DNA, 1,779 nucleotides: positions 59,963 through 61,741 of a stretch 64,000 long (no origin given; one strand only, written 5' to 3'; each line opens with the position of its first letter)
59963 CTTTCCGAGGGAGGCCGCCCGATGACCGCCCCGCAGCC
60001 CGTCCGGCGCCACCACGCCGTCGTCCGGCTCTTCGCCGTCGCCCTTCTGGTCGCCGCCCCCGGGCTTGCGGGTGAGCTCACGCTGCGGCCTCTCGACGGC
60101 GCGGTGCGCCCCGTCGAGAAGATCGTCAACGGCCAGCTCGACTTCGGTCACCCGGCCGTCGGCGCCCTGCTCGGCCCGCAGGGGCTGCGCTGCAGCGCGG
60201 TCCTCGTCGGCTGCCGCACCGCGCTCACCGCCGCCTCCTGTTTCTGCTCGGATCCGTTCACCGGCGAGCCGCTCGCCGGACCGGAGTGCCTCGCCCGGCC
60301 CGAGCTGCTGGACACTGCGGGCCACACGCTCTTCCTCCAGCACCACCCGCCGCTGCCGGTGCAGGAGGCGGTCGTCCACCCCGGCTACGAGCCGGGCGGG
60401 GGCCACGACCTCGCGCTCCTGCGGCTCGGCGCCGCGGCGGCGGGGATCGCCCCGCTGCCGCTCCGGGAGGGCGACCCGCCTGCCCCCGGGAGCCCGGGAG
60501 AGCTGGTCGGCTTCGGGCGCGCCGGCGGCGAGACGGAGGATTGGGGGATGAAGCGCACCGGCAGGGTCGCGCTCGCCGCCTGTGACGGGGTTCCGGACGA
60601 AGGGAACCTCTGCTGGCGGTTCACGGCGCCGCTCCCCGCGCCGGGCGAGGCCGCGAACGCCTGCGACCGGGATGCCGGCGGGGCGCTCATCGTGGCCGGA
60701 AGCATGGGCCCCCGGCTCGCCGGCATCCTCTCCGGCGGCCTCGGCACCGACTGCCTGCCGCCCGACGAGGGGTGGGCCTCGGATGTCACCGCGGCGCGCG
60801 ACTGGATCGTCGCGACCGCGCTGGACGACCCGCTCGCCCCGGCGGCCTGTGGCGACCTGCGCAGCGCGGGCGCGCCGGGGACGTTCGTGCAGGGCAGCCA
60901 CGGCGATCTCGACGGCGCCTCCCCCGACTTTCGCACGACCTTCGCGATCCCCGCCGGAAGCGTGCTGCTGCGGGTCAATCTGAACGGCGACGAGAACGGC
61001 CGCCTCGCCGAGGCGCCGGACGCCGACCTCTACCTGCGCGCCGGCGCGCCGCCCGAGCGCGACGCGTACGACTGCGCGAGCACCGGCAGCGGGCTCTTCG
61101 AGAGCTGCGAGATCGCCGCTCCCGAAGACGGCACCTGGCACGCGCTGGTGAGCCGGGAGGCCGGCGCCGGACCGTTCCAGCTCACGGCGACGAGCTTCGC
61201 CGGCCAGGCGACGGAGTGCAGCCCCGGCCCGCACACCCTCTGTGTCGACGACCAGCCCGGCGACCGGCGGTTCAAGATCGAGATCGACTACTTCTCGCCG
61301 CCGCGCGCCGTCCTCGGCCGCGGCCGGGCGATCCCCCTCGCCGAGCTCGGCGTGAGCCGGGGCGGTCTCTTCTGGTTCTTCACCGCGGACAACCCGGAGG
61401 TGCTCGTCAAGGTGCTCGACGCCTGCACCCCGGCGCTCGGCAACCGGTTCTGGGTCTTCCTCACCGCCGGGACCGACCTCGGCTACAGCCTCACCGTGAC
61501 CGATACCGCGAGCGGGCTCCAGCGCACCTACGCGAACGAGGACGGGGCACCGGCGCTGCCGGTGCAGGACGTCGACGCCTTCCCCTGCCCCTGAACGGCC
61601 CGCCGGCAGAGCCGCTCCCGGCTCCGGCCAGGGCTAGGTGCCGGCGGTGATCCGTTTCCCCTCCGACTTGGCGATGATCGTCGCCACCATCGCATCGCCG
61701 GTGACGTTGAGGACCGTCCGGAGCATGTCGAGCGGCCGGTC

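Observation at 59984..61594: Trypsin-fold protein with catalytic His and Ser apparently replaced (pseudo-protease) next to an active S8 protease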

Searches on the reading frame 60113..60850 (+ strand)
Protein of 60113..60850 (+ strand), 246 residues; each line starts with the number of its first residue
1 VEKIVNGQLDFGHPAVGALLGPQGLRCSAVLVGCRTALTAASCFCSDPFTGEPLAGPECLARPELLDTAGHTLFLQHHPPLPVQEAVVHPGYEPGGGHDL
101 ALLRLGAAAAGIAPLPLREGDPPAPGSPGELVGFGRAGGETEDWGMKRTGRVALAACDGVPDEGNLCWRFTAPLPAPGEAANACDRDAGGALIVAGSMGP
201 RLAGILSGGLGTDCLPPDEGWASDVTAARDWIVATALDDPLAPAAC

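Call 72: search_solved_structures(query=window:60113-60850:+, max_evalue=0.01, show_alignments=2)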
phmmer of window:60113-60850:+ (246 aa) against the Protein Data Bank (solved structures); distinct sequences matched with E-value up to 0.01: 65 (the best 60 are shown).
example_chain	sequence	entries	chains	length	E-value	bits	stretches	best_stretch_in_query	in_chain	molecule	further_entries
8w20_C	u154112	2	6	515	6.7e-07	32.5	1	19-140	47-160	Secreted esterase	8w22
9oee_A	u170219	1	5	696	1.8e-05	27.8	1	12-146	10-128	Secreted esterase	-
2any_A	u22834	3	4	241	8.4e-05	25.6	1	23-234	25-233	plasma kallikrein, light chain | Plasma kallikrein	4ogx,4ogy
5tjx_A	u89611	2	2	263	9.7e-05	25.4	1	23-234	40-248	Plasma kallikrein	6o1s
7n7x_AAA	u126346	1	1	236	0.00011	25.2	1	23-233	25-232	Plasma kallikrein light chain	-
2anw_A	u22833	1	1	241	0.00015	24.8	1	23-234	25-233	plasma kallikrein, light chain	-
5f8t_A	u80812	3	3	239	0.00015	24.7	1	23-234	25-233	Plasma kallikrein light chain | Plasma kallikrein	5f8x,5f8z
10kz_A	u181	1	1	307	0.00016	24.6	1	23-234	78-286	Plasma kallikrein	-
8a3q_A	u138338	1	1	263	0.00017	24.6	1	23-234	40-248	Plasma kallikrein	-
2f91_A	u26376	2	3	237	0.00017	24.6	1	27-236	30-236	hepatopancreas trypsin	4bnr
9vwt_A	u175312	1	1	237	0.00017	24.6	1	23-233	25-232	Plasma kallikrein light chain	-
6t7p_A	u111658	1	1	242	0.00018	24.5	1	23-234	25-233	Plasma kallikrein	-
10lr_A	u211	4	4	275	0.0002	24.3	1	23-234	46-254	Plasma kallikrein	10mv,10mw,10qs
5fah_A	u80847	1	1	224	0.00032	23.7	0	175-233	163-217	Kallikrein-7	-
2qxg_A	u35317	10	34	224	0.00034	23.6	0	12-233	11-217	Kallikrein-7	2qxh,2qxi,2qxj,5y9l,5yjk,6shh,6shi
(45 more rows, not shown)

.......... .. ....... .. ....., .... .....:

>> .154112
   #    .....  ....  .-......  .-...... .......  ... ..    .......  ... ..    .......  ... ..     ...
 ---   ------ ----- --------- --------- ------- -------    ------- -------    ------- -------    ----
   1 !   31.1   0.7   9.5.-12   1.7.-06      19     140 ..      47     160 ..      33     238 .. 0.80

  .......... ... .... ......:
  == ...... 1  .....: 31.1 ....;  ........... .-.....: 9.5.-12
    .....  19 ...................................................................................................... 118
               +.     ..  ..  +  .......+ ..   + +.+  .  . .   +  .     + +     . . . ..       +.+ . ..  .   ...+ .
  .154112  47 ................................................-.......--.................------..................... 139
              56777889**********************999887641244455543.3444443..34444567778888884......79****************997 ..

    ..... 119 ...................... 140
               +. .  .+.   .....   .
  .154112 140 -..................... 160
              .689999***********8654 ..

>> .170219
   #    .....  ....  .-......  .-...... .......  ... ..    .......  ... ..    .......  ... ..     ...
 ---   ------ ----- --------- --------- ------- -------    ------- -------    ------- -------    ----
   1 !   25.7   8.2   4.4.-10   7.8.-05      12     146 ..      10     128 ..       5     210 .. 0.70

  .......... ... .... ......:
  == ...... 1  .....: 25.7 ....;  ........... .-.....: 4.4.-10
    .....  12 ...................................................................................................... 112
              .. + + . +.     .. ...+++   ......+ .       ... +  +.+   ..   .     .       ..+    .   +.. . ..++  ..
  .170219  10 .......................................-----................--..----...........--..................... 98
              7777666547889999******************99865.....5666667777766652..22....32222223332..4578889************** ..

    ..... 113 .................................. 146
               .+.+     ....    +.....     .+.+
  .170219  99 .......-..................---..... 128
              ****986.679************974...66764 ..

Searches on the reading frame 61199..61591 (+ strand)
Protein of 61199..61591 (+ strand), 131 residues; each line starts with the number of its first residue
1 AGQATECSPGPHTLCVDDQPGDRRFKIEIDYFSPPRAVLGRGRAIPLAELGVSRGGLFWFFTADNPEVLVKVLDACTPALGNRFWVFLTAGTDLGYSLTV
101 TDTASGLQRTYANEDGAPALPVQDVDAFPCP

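Call 48: predict_structure(alignment_id=A2)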
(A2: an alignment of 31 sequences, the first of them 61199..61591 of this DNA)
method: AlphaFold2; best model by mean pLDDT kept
length: 131 residues; sequences in the alignment: 31
mean_pLDDT: 96.4   pTM: 0.90
mean pLDDT of the five models: 96.4, 96.2, 95.8, 95.8, 95.8
residues with pLDDT >= 90: 126; 70-90: 4; 50-70: 1; < 50: 0
segments of 3 or more residues with pLDDT < 50: none
pLDDT, mean of each block of 10 residues (from residue 1): 88 96 97 98 96 96 96 97 98 98 97 98 98 88
secondary structure, 60 per line:
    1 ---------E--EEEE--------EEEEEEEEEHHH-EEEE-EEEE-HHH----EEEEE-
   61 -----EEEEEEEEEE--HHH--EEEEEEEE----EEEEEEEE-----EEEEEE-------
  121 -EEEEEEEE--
elements in order: E13-16 E25-33 E38-41 E43-46 E55-59 E66-75 E83-90 E95-102 E108-113 E122-129
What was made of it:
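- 61199..61591 (+): Unnamed C-terminal beta domain (aa 406-536) shared with the S8 neighbour. Domain model pLDDT 96 (call 48).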

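Call 49: search_protein_representatives(alignment_id=A2)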
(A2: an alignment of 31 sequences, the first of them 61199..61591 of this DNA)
Query: 31 sequences, 129 profile positions. Proteins with E-value up to 0.001 (for the whole library): 10527; up to 1e-10: 9580; up to 1e-30: 5545. The best 150 are listed.
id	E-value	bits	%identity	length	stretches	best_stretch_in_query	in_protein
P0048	6.7e-110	378.5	-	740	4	6-127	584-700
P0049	1.6e-103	357.9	-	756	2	4-129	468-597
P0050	3.2e-102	353.6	-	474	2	6-129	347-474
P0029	1.9e-101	351.1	-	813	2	5-129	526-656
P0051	2.8e-101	350.6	-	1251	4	4-126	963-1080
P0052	1.1e-99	345.4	-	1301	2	5-128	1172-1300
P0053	1.6e-99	344.9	-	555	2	6-129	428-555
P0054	2.0e-99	344.6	-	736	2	4-129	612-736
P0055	1.5e-98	341.8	-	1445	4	5-128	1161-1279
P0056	4.5e-98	340.2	-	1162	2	5-129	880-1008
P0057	6.3e-98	339.8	-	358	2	5-129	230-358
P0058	1.4e-97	338.6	-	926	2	7-128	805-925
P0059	1.3e-96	335.5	-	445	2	8-129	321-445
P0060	1.6e-96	335.2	-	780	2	6-129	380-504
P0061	4.3e-96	333.8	-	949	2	5-128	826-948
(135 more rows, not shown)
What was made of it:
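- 61199..61591 (+): 10,527 representative proteins carry it (call 49).
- The shared C-terminal domain is very common (call 49), so sharing it is weak evidence for a specific partnership.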

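Call 52: fold_search(model_id=the predicted structure, library=pdb)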
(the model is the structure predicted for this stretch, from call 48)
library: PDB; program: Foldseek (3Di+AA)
matches with E <= 10: 458; with E <= 0.001: 0
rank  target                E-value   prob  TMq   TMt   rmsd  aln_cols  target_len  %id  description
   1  4rh9_A                4.7e-01  0.06  0.16  0.08  17.3       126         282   13  Crystal structure of PTPN3 (PTPH1) H812F, M883G mutant in complex with Eps15 pTyr849 peptide (released 2015-03-11)
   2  2ojz_H                7.7e-01  0.05  0.16  0.11  19.6       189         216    7  Anti-DNA antibody ED10 (released 2007-06-12)
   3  3a75_B                8.1e-01  0.08  0.16  0.12  14.3       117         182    8  Crystal structure of glutamate complex of halotolerant &gamma;-glutamyltranspeptidase from Bacillus subtilis (released 2010-03-09)
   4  9l9z_H                9.5e-01  0.04  0.16  0.10  21.5       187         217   10  Fab of anti-HEV mAb 6H8 (released 2026-01-14)
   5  1q6j                  1.7e+00  0.07  0.13  0.06  11.6        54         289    6  THE STRUCTURE OF PHOSPHOTYROSINE PHOSPHATASE 1B IN COMPLEX WITH COMPOUND 2 (released 2003-09-30)
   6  8gwh_A                1.8e+00  0.09  0.15  0.07   9.6        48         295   14  PTPN21 PTP domain C1108S mutant in complex with SRC pTyr530 peptide (released 2023-09-20)
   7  8es4_A                1.8e+00  0.08  0.26  0.10  13.9       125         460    9  Focused reconstruction of HRP29 tail (released 2023-10-18)
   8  5ka4                  1.9e+00  0.07  0.16  0.08  11.4        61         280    6  Protein Tyrosine Phosphatase 1B T178A mutant, open state (released 2017-03-08)
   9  9iru_B                1.9e+00  0.03  0.16  0.10  21.5       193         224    9  Cryo-em structure of TCR-4B1 complex (released 2026-01-21)
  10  7sbu_H                2.0e+00  0.10  0.29  0.20   8.0       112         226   12  Crystal structure of SARS-CoV-2 spike protein receptor-binding domain in complex with a highly potent antibody J08 Fab (released 2022-05-11)
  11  5mub_R                2.0e+00  0.03  0.18  0.12  20.6       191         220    8  ACC1 Fab fragment in complex with citrullinated C1 epitope of CII (CG05) (released 2017-07-19)
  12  3zv2                  2.0e+00  0.03  0.12  0.07  13.8        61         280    6  Human protein-tyrosine phosphatase 1b C215A, S216A mutant (released 2011-08-31)
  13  8vvo_B                2.2e+00  0.02  0.16  0.10  23.3       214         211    7  Structure of FabS1CE2-EPR1-1 in complex with the erythropoietin receptor (released 2024-07-10)
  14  1cb8_A                2.4e+00  0.13  0.30  0.08   7.6       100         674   14  CHONDROITINASE AC LYASE FROM FLAVOBACTERIUM HEPARINUM (released 1999-05-14)
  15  3i36                  2.4e+00  0.06  0.13  0.06  11.5        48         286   10  Crystal Structure of Rat Protein Tyrosine Phosphatase eta Catalytic Domain (released 2010-06-23)
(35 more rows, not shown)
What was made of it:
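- Tried and rejected: Fold search of the C-terminal domain against the PDB: nothing significant (call 52).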

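Call 58: find_homologous_proteins(query=A2, max_evalue=0.00001)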
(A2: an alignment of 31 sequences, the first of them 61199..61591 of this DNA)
Query A2 (31 sequences) (131 aa, profile of the alignment): 151 proteins with E <= 0.00001 among 2664 candidates; the best 120 are listed.
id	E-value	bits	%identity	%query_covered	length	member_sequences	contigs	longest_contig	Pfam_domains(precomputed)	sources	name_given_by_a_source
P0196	1.1e-68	247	49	84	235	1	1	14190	-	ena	-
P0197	5.4e-68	245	40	95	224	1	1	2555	-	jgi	jgi:hypothetical protein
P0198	7.3e-68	244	38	96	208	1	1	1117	-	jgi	jgi:hypothetical protein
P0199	3.9e-66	239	42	84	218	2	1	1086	-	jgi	jgi:hypothetical protein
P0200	2.1e-62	227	48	95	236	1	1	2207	-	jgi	jgi:hypothetical protein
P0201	4.2e-61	222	41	94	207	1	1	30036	-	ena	-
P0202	1.1e-54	202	53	84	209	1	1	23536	-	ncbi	-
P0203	8.1e-54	199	52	98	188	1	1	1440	-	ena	-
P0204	2.8e-49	184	59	95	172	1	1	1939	-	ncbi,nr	ncbi:MAG TPA: hypothetical protein VHR45_21895, partial [Thermoanaerobaculia bacterium]|nr:hypotheti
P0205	1.2e-48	182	54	95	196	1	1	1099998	-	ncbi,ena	-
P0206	1.5e-48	182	52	95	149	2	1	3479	-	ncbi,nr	ncbi:MAG TPA: hypothetical protein VFR31_14140, partial [Thermoanaerobaculia bacterium]|nr:hypotheti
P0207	8.3e-46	173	52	92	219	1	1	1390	PF24684.2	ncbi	-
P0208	1.6e-45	172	56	95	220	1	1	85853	-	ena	-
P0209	1.8e-45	172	48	95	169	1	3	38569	-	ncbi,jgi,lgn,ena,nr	ncbi:MAG TPA: hypothetical protein VOA87_09305 [Thermoanaerobaculia bacterium]|nr:hypothetical prote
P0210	2.0e-45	172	57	97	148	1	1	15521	-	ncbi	-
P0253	2.5e-35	139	37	94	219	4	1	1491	PF07648.21,PF00050.27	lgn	-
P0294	6.4e-30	122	38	92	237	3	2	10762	PF00050.27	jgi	-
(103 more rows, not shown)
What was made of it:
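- Kazal-type inhibitor domains fused to the same C-terminal domain exist in this lineage (P0253, P0294; call 58).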
